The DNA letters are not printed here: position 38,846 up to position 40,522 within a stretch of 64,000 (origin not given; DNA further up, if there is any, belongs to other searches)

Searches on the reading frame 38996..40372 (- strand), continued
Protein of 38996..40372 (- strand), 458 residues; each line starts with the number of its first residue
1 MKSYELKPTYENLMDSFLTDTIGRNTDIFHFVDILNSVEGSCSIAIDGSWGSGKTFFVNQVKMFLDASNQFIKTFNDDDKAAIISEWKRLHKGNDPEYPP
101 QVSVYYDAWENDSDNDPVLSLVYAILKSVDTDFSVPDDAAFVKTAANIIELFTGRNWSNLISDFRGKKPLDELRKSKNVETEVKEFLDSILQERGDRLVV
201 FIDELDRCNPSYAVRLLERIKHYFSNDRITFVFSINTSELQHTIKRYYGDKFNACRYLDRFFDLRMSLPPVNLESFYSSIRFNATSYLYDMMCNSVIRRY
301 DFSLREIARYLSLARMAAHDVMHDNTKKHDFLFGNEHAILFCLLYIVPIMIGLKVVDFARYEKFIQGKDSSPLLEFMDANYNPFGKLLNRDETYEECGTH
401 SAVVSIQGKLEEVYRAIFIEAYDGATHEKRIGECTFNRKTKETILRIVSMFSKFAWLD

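Call 78: predict_structure(alignment_id=A1)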
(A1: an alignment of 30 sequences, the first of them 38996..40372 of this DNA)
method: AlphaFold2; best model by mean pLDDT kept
length: 458 residues; sequences in the alignment: 30
mean_pLDDT: 80.1   pTM: 0.76
mean pLDDT of the five models: 80.1, 80.0, 79.2, 77.1, 76.1
residues with pLDDT >= 90: 168; 70-90: 189; 50-70: 56; < 50: 45
segments of 3 or more residues with pLDDT < 50: 1-5, 155-176, 324-335, 454-458
pLDDT, mean of each block of 10 residues (from residue 1): 58 88 89 90 90 89 92 85 93 88 91 80 81 67 60 45 35 46 66 78 93 88 77 94 93 92 88 86 86 93 88 80 45 61 91 92 93 86 83 79 91 93 83 89 80 44
secondary structure, 60 per line:
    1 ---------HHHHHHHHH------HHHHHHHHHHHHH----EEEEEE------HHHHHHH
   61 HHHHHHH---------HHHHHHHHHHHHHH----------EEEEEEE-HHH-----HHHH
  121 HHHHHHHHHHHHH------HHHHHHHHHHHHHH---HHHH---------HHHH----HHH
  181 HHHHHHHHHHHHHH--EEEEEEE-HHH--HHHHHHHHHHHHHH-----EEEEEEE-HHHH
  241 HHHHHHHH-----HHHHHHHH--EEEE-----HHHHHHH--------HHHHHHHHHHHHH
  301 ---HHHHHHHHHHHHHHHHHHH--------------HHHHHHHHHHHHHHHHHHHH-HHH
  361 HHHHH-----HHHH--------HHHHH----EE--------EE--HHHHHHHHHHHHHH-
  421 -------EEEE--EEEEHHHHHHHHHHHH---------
elements in order: H10-18 H25-37 E42-47 H54-67 H77-90 E101-107 H117-133 H140-153 H157-160 H170-173 H178-194 E197-203 H210-223 E229-235 H237-248 H254-261 E264-267 H273-279 H288-300 H304-322 H337-356 H358-365 H371-374 H383-387 H406-419 E428-431 E434-437 H438-449

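Call 82: fold_search(model_id=the predicted structure, library=pdb)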
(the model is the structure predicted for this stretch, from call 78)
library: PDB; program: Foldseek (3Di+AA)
matches with E <= 10: 1135; with E <= 0.001: 27
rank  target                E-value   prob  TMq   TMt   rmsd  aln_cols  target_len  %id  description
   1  1w5t_A                6.2e-06  1.00  0.32  0.36  15.0       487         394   12  Structure of the Aeropyrum Pernix ORC2 protein (ADPNP-ADP complexes) (released 2004-10-05)
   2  8hra_C                7.2e-06  1.00  0.38  0.23  12.5       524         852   13  Structure of heptameric RdrA ring in RNA-loading state (released 2023-02-01)
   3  1w5t_C                2.0e-05  1.00  0.32  0.36  18.6       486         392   12  Structure of the Aeropyrum Pernix ORC2 protein (ADPNP-ADP complexes) (released 2004-10-05)
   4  8hrb_A                2.8e-05  1.00  0.38  0.23  12.9       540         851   10  Structure of tetradecameric RdrA ring in RNA-loading state (released 2023-02-01)
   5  8hr8_F                3.1e-05  1.00  0.43  0.26   9.2       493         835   10  Structure of heptameric RdrA ring (released 2023-02-01)
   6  8hr8_C                4.1e-05  1.00  0.39  0.23  10.7       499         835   12  Structure of heptameric RdrA ring (released 2023-02-01)
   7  8hrb_C                4.5e-05  1.00  0.39  0.24   9.9       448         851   12  Structure of tetradecameric RdrA ring in RNA-loading state (released 2023-02-01)
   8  8hr8_G                6.3e-05  1.00  0.40  0.25  11.3       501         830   12  Structure of heptameric RdrA ring (released 2023-02-01)
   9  8fnu_A                7.7e-05  1.00  0.34  0.22  17.9       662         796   10  Structure of RdrA from Streptococcus suis RADAR defense system (released 2023-02-01)
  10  8hr7_A                8.1e-05  1.00  0.34  0.20  12.7       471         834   11  Structure of RdrA-RdrB complex (released 2023-02-01)
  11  8hr8_H                9.8e-05  1.00  0.35  0.22  11.3       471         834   13  Structure of heptameric RdrA ring (released 2023-02-01)
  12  8hra_D                1.3e-04  1.00  0.38  0.22   9.8       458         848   12  Structure of heptameric RdrA ring in RNA-loading state (released 2023-02-01)
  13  8hr8_A                1.4e-04  1.00  0.43  0.25  10.6       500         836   11  Structure of heptameric RdrA ring (released 2023-02-01)
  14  8hr8_E                1.8e-04  1.00  0.42  0.26   9.3       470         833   13  Structure of heptameric RdrA ring (released 2023-02-01)
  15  7jgr_A                1.8e-04  1.00  0.35  0.39  16.2       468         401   12  Structure of Drosophila ORC bound to DNA (84 bp) and Cdc6 (released 2020-09-09)
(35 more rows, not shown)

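Call 92: find_related_loci(query=A1, collection=viral_contigs, flank=6000)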
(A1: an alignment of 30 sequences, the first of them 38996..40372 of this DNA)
Query A1 (458 aa) in viral_contigs; peptide patterns used: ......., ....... (x = any residue, [..] = any of these).
115 stretches matched a pattern; 24 encode a relative of the query (tblastn E <= 1e-3); 24 distinct loci.
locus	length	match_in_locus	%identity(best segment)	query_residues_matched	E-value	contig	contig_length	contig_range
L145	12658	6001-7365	54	1-455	7e-171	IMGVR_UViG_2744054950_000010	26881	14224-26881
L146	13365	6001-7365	54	1-455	4e-170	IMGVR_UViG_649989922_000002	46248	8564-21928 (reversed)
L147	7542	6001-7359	49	1-458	2e-147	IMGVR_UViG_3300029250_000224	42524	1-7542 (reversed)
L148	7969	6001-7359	44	1-455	8e-131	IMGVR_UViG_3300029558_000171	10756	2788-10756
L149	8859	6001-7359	44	1-457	6e-127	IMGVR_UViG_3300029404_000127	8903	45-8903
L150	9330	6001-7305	31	1-445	2e-60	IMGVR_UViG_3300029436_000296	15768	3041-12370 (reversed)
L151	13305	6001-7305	31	1-445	2e-60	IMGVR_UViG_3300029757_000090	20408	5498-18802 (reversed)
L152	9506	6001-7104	33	1-377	2e-56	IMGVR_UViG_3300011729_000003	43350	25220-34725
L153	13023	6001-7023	32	1-319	2e-48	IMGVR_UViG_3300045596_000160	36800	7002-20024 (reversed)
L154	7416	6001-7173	35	1-390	4e-66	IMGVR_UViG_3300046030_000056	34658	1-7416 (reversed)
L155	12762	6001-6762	28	15-268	3e-24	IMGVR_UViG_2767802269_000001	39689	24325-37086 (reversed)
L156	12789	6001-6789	25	14-276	4e-24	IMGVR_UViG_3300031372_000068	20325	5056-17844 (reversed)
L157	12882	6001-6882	25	44-305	9e-24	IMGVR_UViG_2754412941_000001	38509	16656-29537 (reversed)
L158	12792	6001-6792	25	37-276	2e-23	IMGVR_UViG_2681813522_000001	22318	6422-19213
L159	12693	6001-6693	28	46-276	5e-23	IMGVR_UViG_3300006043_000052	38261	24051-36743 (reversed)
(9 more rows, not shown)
